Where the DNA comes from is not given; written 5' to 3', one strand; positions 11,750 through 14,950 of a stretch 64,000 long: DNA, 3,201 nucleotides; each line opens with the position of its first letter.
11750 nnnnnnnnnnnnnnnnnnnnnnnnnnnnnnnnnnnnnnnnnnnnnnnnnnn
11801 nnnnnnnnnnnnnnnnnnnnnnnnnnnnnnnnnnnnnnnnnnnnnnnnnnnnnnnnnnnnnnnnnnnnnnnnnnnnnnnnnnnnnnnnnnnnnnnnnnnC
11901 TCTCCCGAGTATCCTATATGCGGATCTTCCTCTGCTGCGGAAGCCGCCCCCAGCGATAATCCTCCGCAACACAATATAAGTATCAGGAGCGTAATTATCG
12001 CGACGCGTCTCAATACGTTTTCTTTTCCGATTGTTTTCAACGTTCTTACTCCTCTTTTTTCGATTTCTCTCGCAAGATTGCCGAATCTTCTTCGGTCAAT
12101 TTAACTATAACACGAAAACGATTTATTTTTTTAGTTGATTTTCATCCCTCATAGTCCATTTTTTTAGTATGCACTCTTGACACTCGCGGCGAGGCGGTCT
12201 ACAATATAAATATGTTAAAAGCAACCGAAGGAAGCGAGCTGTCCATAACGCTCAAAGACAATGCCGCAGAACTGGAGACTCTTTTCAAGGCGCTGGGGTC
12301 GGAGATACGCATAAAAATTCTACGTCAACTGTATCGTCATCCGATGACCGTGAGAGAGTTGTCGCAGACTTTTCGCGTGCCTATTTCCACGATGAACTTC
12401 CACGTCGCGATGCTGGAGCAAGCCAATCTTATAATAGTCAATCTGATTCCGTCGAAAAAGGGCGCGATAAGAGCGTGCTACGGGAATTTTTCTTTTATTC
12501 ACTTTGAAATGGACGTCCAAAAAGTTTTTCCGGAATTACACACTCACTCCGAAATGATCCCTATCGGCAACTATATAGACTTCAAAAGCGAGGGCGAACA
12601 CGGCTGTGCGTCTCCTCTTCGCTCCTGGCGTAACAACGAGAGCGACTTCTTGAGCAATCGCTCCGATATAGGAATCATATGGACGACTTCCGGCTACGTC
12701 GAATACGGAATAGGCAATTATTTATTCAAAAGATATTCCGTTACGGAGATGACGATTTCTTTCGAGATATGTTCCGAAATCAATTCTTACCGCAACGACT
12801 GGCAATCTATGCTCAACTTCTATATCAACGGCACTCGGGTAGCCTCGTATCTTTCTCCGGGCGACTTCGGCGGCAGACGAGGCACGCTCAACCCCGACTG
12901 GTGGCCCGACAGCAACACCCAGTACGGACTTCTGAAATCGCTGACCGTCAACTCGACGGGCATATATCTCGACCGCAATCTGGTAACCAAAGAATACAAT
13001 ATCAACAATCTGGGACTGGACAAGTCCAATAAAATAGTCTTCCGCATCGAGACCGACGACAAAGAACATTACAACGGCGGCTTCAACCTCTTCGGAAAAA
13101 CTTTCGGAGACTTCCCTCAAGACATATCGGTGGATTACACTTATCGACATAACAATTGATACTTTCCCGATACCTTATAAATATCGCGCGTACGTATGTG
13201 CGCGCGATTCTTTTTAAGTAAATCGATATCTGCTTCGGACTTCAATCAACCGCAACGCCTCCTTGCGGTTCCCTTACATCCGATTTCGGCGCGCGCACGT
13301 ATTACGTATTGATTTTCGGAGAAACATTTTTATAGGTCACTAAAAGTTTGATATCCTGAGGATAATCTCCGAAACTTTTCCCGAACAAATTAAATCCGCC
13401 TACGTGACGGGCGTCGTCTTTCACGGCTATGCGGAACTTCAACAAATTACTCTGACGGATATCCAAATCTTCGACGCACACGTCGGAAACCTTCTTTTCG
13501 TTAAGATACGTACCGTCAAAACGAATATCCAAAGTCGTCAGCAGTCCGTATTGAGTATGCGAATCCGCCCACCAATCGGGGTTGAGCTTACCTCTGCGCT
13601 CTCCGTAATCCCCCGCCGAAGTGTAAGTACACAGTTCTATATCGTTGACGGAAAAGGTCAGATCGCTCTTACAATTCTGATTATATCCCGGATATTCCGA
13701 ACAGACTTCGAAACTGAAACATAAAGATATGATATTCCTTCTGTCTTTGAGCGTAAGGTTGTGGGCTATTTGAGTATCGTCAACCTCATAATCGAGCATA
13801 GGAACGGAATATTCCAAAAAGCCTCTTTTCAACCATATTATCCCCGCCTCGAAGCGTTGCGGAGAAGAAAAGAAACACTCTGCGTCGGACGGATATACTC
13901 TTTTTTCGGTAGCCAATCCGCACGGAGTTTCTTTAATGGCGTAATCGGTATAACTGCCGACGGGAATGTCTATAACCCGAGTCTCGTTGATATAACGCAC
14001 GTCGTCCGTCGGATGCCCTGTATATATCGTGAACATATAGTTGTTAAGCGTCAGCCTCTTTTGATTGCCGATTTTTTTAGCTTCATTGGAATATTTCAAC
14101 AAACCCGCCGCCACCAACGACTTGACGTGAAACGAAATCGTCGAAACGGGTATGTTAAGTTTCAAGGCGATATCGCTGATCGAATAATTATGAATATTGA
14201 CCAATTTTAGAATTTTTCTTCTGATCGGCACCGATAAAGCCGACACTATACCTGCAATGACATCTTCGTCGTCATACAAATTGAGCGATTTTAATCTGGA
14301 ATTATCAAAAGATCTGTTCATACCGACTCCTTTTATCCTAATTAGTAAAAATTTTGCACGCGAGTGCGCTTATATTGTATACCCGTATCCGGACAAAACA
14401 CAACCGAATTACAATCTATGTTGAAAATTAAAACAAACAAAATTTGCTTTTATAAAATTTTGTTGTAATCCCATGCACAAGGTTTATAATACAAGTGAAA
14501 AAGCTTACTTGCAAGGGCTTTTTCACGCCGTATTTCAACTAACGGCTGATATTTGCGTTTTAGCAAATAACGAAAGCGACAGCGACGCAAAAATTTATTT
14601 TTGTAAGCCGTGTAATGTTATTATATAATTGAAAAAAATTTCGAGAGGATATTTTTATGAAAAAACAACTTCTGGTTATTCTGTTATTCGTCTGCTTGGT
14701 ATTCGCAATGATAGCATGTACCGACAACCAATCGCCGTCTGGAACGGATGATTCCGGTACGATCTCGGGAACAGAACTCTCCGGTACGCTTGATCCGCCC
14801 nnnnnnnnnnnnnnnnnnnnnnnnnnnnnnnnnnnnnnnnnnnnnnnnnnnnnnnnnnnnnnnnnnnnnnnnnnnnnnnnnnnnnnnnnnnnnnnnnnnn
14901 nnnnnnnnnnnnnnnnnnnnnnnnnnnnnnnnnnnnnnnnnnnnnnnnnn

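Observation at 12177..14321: Convergent pair of ArsR-HTH regulators fused to a novel approximately 200-aa C-terminal domain, the first with a leaderless promoter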

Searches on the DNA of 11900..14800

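Call 83: search_rna_families(source=window, start=11900, end=14800, threshold=evalue, max_evalue=1)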
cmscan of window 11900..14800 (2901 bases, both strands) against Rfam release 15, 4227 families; matches with E-value up to 1: 2.
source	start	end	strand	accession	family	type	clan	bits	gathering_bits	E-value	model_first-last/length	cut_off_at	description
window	13170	13221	-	RF03574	mir-4847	Gene; miRNA;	-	20.4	100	0.41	1-79/79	no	mir-4847 microRNA precursor family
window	14424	14529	-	RF02694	RalA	Gene; sRNA;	-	20.3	170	0.17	1-179/179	no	RalR antitoxin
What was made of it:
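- Tried and rejected: An Rfam scan of 11900-14800 found nothing credible (call 83), so no riboswitch or known sRNA is involved.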
